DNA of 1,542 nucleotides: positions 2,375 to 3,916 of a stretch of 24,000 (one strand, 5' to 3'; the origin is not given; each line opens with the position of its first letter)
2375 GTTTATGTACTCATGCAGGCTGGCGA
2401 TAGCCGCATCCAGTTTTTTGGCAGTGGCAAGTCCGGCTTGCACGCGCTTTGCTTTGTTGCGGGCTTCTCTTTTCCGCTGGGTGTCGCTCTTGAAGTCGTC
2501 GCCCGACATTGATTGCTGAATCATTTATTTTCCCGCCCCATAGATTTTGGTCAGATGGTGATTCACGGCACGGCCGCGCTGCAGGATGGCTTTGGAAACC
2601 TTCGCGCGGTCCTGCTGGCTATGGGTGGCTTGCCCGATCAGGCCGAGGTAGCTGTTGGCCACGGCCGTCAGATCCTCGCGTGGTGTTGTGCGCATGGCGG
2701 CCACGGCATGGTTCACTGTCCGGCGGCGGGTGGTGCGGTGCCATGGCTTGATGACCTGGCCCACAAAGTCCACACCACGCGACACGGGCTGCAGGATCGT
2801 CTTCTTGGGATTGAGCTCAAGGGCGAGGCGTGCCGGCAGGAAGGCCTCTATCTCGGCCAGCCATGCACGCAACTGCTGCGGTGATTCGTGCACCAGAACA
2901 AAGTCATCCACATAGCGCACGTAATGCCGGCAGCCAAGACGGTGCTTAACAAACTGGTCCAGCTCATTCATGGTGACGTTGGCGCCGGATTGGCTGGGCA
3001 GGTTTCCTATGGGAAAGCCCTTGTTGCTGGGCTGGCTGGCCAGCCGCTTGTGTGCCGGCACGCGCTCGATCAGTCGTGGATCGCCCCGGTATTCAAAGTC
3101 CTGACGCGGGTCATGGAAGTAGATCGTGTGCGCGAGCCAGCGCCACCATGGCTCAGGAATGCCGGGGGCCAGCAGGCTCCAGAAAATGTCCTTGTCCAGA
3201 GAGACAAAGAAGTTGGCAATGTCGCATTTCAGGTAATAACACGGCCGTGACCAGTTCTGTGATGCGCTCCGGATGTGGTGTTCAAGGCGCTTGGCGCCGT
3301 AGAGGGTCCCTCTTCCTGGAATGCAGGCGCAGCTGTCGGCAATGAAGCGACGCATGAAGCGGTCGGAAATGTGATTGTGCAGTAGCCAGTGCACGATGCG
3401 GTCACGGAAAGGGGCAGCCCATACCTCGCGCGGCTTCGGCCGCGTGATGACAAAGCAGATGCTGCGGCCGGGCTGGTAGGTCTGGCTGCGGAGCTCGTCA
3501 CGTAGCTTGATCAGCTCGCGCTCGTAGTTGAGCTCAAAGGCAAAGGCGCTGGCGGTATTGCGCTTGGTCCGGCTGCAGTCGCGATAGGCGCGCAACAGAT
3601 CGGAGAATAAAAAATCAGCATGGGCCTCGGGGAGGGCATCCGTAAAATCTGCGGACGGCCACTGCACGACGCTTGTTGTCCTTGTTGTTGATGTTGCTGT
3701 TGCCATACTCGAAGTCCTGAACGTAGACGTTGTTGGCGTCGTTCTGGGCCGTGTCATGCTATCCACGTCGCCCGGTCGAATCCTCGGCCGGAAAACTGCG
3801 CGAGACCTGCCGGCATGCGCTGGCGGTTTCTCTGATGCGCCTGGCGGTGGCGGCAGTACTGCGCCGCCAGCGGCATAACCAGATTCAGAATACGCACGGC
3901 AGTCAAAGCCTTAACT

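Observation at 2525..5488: Complete diversity-generating retroelement: RT, Avd, one TR and two VRs with adenine-specific mismatches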

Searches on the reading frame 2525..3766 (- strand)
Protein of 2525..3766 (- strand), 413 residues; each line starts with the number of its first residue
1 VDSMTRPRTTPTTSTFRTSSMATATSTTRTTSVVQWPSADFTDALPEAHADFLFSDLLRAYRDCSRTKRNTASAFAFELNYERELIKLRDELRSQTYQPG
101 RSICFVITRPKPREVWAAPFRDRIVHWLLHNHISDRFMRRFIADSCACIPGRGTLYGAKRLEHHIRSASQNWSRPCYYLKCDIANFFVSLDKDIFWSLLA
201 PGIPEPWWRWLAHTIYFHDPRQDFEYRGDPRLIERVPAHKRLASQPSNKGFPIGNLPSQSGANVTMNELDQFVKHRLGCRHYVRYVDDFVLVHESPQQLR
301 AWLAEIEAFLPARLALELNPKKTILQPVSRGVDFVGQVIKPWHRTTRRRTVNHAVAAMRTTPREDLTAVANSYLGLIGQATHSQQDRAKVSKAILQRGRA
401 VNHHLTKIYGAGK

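Call 5: search_protein_families(library=pfam, proteins=[window:2525-3766:-], max_evalue=0.01)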
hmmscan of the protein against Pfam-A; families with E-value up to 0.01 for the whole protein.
window:2525-3766:- (413 aa): 1 family
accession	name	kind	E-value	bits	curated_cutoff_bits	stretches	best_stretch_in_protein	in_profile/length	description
PF00078.32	RVT_1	-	5.6e-16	59.3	29.6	1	117-337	14-203/205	Reverse transcriptase (RNA-dependent DNA polymerase)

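Call 16: search_protein_families(library=ncbifam, proteins=[window:2525-3766:-], max_evalue=0.01)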
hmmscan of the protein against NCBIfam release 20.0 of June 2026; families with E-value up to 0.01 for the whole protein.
window:2525-3766:- (413 aa): 6 families
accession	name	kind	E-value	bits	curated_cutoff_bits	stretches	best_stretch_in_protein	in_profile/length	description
TIGR04416.1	group_II_RT_mat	equivalog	1.1e-20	74.1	300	2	244-359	173-292/353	group II intron reverse transcriptase/maturase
NF041747.1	Drt3a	equivalog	1.3e-10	41.2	200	1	243-325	156-237/412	antiviral reverse transcriptase Drt3a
NF038233.2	retron_St85_RT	exception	2.5e-08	33.5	235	1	164-358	77-253/289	retron St85 family RNA-directed DNA polymerase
NF041746.1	Drt2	equivalog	9.5e-07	28.3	390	1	238-325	211-298/416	antiviral reverse transcriptase Drt2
NF041749.1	Drt4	equivalog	1.8e-05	23.9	450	1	238-326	182-267/489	antiviral reverse transcriptase Drt4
NF041750.1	Drt5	equivalog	6.7e-05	22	550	1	274-329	200-255/484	antiviral reverse transcriptase Drt5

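Call 17: search_solved_structures(query=window:2525-3766:-, max_evalue=0.001, show_alignments=1)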
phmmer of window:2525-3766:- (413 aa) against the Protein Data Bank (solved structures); distinct sequences matched with E-value up to 0.001: 4.
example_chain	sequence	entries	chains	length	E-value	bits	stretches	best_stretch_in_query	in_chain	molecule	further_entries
8ub7_A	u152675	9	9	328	8e-33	117.1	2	247-355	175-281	Reverse transcriptase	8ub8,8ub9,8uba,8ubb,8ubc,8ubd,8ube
6me0_C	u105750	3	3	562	3.3e-07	32.7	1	246-346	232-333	Maturase reverse transcriptase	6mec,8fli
5g2x_C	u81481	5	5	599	0.00016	23.9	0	281-349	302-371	GROUP II INTRON-ENCODED PROTEIN LTRA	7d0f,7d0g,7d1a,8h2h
5hhj_A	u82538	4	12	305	0.00062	21.9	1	249-336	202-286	Retron-type reverse transcriptase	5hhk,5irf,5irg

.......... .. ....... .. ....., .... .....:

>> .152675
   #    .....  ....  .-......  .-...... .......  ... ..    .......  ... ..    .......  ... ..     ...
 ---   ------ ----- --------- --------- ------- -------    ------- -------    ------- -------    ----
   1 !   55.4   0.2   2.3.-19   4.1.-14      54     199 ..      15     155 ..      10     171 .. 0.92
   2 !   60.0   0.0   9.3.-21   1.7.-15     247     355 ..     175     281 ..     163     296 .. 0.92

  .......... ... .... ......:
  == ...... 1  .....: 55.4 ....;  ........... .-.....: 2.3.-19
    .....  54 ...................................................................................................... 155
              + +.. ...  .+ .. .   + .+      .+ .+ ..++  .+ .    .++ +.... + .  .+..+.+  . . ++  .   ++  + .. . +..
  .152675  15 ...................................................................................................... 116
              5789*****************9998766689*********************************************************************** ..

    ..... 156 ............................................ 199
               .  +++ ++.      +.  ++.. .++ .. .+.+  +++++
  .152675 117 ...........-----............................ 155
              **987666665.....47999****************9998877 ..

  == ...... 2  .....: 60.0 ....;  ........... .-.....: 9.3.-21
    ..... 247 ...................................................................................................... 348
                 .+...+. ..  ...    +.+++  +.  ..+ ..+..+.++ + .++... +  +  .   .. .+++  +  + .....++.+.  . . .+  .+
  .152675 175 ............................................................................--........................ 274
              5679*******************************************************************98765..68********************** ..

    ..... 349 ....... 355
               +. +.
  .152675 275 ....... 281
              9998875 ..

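Call 26: find_related_loci(query=window:2525-3706:-, collection=genome_contigs, flank=8000)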
Query window:2525-3706:- (393 aa) in genome_contigs; peptide patterns used: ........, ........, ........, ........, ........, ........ (x = any residue, [..] = any of these).
92 stretches matched a pattern; 27 encode a relative of the query (tblastn E <= 1e-3); 27 distinct loci.
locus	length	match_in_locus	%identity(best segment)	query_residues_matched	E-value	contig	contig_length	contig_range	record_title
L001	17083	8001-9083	65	29-389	2e-159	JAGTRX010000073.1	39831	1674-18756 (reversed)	MAG: Proteobacteria bacterium isolate CTSoil_125 scaffold_2950, whole genome shotgun sequence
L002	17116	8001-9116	62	17-389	1e-155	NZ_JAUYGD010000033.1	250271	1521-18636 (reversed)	MAG: Pseudomonas sp. isolate C24_concoct.bin.103_sub C24_k141_612175, whole genome shotgun sequence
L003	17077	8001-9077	62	31-389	8e-154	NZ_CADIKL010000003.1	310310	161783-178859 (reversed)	Paraburkholderia caffeinitolerans strain LMG 28688 isolate LMG 28688, whole genome shotgun sequence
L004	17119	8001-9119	60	17-390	5e-152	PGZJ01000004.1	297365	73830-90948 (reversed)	MAG: Gammaproteobacteria bacterium HGW-Gammaproteobacteria-11 08E140C01_10kDa_scaffold_15, whole genome shotgun sequence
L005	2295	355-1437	62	29-389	4e-162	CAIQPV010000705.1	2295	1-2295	MAG: uncultured Nitrosomonadales bacterium isolate AlinenLipids_bin-3794 genome assembly, contig: bin-3794:705/715, whol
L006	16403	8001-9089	61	27-389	4e-151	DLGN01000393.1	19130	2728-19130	MAG TPA_asm: Oxalobacteraceae bacterium UBA7693 UBA7693_contig_17252, whole genome shotgun sequence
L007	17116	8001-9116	61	17-389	2e-150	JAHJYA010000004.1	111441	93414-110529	MAG: Gammaproteobacteria bacterium isolate UMS_A.mb.24 UMS_A.mb.24_k119_9134, whole genome shotgun sequence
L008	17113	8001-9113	60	18-389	2e-150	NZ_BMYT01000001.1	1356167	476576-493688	Undibacterium macrobrachii strain KCTC 23916 sequence01, whole genome shotgun sequence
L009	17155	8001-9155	59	1-389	2e-150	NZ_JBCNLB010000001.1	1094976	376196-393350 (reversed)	MAG: Duganella sp. isolate SMAGNO38 Contig1, whole genome shotgun sequence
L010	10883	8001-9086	62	28-389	5e-150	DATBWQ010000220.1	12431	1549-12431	MAG TPA_asm: Gallionella sp. isolate SMAG_U7545 k141_665729, whole genome shotgun sequence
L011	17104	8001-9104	62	17-389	3e-148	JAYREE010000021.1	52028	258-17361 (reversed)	MAG: Azonexus sp. isolate SH_SHASGE2bin.22 NODE_263_length_52028_cov_10.206952, whole genome shotgun sequence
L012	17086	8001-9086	60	26-389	8e-148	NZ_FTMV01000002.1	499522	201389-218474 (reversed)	Janthinobacterium sp. TND4EL3, whole genome shotgun sequence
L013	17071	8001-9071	62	34-389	3e-147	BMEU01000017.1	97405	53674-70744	Comamonas phosphati CGMCC 1.12294 DNA, sequence17, whole genome shotgun sequence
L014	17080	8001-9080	60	30-389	5e-147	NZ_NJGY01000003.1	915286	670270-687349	Janthinobacterium sp. PC23-8 NODE_3_length_915286_cov_178.587, whole genome shotgun sequence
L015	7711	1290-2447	59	1-389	1e-146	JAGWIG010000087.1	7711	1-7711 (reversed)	MAG: Pseudomonadota bacterium isolate REEB109 contig-150_13104, whole genome shotgun sequence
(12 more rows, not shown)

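Call 27: find_related_loci(query=window:2525-3706:-, collection=viral_contigs, flank=8000)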
Query window:2525-3706:- (393 aa) in viral_contigs; peptide patterns used: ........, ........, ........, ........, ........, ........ (x = any residue, [..] = any of these).
65 stretches matched a pattern; 59 encode a relative of the query (tblastn E <= 1e-3); 59 distinct loci.
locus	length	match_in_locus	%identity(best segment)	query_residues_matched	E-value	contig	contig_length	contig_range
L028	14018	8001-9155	63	2-389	1e-159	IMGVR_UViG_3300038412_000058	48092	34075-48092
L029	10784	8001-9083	65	29-389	4e-159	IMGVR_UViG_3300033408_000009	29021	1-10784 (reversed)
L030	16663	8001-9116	63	17-389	3e-157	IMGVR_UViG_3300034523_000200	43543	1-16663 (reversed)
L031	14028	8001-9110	63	17-389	8e-156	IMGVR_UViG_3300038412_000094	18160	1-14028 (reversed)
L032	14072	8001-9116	62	17-391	6e-155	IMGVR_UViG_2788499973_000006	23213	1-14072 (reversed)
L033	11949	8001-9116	62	17-391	7e-155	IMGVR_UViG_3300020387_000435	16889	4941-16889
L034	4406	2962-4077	62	17-389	1e-157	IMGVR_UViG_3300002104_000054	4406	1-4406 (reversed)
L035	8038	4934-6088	61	1-389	4e-154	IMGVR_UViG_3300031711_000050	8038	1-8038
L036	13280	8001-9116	62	17-389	7e-154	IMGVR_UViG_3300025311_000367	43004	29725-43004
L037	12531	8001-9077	62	31-389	1e-153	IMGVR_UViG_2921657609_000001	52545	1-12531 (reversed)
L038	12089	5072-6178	63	17-389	3e-153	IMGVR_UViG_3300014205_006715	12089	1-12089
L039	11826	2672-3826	60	1-389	2e-153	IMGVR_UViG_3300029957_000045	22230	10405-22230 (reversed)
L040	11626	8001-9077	62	34-392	3e-152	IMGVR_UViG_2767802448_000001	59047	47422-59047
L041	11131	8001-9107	63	17-389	2e-152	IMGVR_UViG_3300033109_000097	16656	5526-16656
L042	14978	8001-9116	62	17-391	2e-152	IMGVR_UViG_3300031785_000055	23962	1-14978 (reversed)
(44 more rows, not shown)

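Call 45: search_dna_similar(query=window:2525-3667:-, collection=phages, mode=protein, max_rows=15)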
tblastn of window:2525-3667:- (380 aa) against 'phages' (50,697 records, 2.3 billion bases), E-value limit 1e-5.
Records with a match: 111; places in all: 112; records where one place covers at least 80% of the query: 47.
Best place of each record, by identity: 60-80% 5; <60% 106.
By first word of the organism name: Bacteriophage 22; uncultured 16; Faecalibacterium 11; Pseudomonas 8; Bacteroides 6; Vibrio 6; Bordetella 5; CrAssphage 5; Burkholderia 4; Butyrivibrio 4; and 15 more.
By host as written in the record: - 49; Faecalibacterium prausnitzii 10; Bacillus alcalophilus CGMCC 1.3604 3; Helicobacter canis 3; Butyrivibrio fibrisolvens DSM 3071 3; Pseudomonas aeruginosa 2; Burkholderia cenocepacia 2; Burkholderia sp. 2; and 32 more.
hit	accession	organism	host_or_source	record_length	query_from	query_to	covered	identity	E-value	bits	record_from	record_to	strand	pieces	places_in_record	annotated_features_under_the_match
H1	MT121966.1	Pseudomonas phage SC_8_H2H8_2017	Pseudomonas sp.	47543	4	376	98%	61.1%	1e-150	476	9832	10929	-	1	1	none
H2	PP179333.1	Pseudomonas phage Cruim01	Pseudomonas syringae CC1557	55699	4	376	98%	60.3%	2e-146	464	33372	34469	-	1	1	retron-type RNA-directed DNA polymerase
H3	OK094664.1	Shewanella phage vB_Sb_QDWS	Shewanella baltica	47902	19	377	94%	60.4%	9e-141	447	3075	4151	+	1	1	retron-type RNA-directed DNA polymerase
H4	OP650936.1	Hujiaoplasma phage zrk29-1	Tenericutes bacterium zrk29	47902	19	377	94%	60.4%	9e-141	447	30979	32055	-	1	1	record has no annotation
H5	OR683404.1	Pseudomonas phage Haboob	Pseudomonas aeruginosa 382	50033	17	376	95%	60.3%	1e-139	444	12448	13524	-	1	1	RNA-directed DNA polymerase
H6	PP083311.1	Pseudomonas phage VB_PaD_phPA-G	Pseudomonas aeruginosa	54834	17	376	95%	59.4%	8e-138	439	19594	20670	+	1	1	reverse transcriptase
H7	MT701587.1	Burkholderia phage Magia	Burkholderia cenocepacia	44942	21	376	94%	59.6%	2e-137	438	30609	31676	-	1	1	reverse transcriptase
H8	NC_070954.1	Burkholderia phage Magia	Burkholderia cenocepacia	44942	21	376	94%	59.6%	2e-137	438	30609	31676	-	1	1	Reverse transcriptase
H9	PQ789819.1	Burkholderia phage vB_E192a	Burkholderia sp.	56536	21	377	94%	59.4%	2e-138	441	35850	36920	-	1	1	RNA-directed DNA polymerase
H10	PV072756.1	Burkholderia phage vB_PL1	Burkholderia sp.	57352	21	377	94%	59.4%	2e-138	441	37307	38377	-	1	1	RNA-directed DNA polymerase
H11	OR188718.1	Pseudomonas phage LPPA56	Pseudomonas aeruginosa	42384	15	376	95%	56.9%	5e-133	425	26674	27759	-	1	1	hypothetical protein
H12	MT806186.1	Bacteroides phage F2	Bacteroides uniformis MB18-33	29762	24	342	84%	37.7%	3e-59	213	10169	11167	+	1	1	putative RNA-directed DNA polymerase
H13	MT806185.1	Bacteroides phage F4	Bacteroides uniformis MB18-80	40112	24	342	84%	37.0%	3e-53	195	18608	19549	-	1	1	putative RNA-directed DNA polymerase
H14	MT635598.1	Bacteroides phage Bacuni_F1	Bacteroides sp.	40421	24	342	84%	37.0%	3e-53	195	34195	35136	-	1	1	putative RNA-directed DNA polymerase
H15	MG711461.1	Faecalibacterium phage FP_Lagaffe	Faecalibacterium prausnitzii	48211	19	352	88%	35.2%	5e-42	162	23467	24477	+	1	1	reverse transcriptase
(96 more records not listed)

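Call 47: get_annotated_region(hit=H8, flank=5000)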
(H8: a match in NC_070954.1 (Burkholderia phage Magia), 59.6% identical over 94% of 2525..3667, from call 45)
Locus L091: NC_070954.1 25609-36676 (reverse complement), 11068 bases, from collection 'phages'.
description: Burkholderia phage Magia, complete genome.
organism: Burkholderia phage Magia (NCBI taxid 2767577)
taxonomy: Viruses; Duplodnaviria; Heunggongvirae; Uroviricota; Caudoviricetes; Magiavirus; Magiavirus magia
host: Burkholderia cenocepacia; source: soil; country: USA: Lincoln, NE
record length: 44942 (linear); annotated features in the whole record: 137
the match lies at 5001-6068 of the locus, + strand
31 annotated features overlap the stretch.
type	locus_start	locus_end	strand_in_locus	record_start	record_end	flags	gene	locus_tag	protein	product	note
CDS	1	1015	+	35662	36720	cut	-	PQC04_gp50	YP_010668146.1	RecT-like ssDNA annealing protein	ref|WP_144968382.1| recombinase RecT [Herbaspirillum hiltneri] evalue 1.09e-118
regulatory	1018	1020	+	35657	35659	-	-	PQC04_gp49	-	ribosome_binding_site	-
CDS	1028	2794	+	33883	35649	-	-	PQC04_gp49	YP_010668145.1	AAA ATPase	ref|WP_060150031.1| AAA family ATPase [Burkholderia stagnalis] evalue 0; InterPro:IPR027417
regulatory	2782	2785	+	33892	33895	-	-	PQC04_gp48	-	ribosome_binding_site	-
CDS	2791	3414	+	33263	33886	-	-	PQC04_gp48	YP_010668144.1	transcriptional regulator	SSF46785; HHPred 98.5% 2P4W_A Transcriptional regulatory protein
regulatory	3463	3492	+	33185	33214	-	-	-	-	terminator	-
regulatory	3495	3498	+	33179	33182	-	-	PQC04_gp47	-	ribosome_binding_site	-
CDS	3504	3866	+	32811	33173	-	-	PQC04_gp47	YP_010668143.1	lectin fold domain protein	HHpred 1F00, 94.7% C-type lectin fold; potential DGR target, contains IMH-like region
regulatory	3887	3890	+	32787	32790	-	-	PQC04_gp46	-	ribosome_binding_site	-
CDS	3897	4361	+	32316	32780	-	-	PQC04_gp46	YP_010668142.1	hypothetical protein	-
CDS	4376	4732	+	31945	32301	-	-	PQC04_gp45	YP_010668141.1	Avd protein of DGR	ref|WP_124503298.1| four helix bundle protein [Burkholderia cenocepacia] 8.87e-79; 99.9% HHpred match to 4DWL_A, phage ...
regulatory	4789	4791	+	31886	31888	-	-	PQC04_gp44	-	ribosome_binding_site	-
CDS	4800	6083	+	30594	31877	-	-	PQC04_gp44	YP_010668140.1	Reverse transcriptase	InterPro:IPR000477; ref|YP_009276859.1| retron-type RNA-directed DNA polymerase [Bacillus phage BalMu-1] evalue 6.94e-56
regulatory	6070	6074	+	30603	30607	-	-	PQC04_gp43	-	ribosome_binding_site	-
CDS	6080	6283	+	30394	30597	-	-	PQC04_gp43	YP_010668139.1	hypothetical protein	-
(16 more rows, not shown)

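Call 48: get_annotated_region(hit=H2, flank=5000)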
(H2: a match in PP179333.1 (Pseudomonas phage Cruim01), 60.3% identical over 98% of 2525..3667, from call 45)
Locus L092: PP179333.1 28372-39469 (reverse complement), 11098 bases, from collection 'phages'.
description: Pseudomonas phage Cruim01, complete genome.
organism: Pseudomonas phage Cruim01 (NCBI taxid 3138528)
taxonomy: Viruses
host: Pseudomonas syringae CC1557; source: apricot soil; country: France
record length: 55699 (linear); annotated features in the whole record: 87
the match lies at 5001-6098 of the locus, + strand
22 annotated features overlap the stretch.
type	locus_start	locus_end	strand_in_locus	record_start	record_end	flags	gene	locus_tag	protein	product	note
CDS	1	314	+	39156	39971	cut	-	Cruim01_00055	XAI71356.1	hypothetical protein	-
CDS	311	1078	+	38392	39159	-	-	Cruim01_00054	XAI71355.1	endonuclease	[Paracoccus phage Shpa]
CDS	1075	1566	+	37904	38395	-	-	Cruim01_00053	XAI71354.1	single-stranded DNA-binding protein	[Pseudomonas phage YMC11/02/R656]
CDS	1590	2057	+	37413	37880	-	-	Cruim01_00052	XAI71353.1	hypothetical protein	gene 26 protein [Shigella phage Sf6]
CDS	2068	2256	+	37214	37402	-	-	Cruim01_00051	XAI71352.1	hypothetical protein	-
CDS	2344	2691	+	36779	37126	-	-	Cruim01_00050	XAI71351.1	hypothetical protein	-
CDS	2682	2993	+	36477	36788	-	-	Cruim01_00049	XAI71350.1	hypothetical protein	-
CDS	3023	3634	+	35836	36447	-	-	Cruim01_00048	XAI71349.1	hypothetical protein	-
CDS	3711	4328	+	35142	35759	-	-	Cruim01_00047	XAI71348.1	hypothetical protein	-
CDS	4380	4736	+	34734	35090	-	-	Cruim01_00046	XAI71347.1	hypothetical protein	-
misc_RNA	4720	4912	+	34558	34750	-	-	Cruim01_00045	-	RT-15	-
CDS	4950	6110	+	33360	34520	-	-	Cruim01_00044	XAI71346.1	retron-type RNA-directed DNA polymerase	[Bacillus phage BalMu-1]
CDS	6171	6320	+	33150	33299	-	-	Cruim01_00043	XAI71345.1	hypothetical protein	-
CDS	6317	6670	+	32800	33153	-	-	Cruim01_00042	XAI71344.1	hypothetical protein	-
CDS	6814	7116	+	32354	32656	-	-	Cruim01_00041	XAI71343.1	hypothetical protein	-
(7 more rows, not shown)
